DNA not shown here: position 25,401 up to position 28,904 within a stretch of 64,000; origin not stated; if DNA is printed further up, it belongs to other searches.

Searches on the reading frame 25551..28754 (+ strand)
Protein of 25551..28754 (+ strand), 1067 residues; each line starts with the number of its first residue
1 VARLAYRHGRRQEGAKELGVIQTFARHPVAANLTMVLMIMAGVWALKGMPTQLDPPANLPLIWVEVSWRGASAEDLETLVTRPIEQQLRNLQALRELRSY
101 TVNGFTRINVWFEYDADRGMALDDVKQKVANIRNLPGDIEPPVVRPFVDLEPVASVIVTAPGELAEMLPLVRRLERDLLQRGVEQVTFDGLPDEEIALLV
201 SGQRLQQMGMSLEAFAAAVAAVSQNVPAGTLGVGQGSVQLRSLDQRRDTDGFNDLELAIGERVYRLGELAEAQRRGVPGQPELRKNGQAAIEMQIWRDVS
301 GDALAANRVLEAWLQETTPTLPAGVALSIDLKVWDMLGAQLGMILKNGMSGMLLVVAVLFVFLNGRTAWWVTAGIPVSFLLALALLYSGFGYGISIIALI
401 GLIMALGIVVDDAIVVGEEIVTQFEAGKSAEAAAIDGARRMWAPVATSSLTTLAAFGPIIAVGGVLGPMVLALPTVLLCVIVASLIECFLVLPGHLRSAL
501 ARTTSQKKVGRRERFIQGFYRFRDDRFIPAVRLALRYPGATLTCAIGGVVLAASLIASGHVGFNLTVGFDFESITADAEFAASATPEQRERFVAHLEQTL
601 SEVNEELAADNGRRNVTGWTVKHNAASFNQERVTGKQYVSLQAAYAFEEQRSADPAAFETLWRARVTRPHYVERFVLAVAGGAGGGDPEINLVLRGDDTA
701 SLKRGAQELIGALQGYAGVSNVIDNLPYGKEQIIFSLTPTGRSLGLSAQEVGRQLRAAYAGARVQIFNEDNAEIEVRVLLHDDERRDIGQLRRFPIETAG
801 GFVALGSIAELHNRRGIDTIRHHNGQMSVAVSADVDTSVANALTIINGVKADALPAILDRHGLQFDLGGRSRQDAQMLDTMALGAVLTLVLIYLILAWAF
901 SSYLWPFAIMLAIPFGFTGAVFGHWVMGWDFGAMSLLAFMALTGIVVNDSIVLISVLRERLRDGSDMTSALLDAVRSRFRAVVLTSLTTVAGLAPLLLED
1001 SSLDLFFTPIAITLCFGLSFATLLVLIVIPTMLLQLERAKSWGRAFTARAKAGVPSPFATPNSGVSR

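Call 59: search_protein_families(library=pfam, proteins=[window:25551-28754:+], max_evalue=0.00001)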
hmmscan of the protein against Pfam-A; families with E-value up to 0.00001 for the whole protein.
window:25551-28754:+ (1067 aa): 3 families
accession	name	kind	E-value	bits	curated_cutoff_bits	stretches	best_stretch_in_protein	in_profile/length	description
PF00873.25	ACR_tran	-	7.3e-128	428.3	28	1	21-1033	2-1017/1021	AcrB/AcrD/AcrF family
PF03176.21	MMPL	-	2.2e-08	33.9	20.5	1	859-1042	119-307/333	MMPL family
PF02355.23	SecD_SecF_C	-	2.5e-06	27.5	20.5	1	880-1027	34-177/189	Protein export membrane protein SecD/SecF, C-terminal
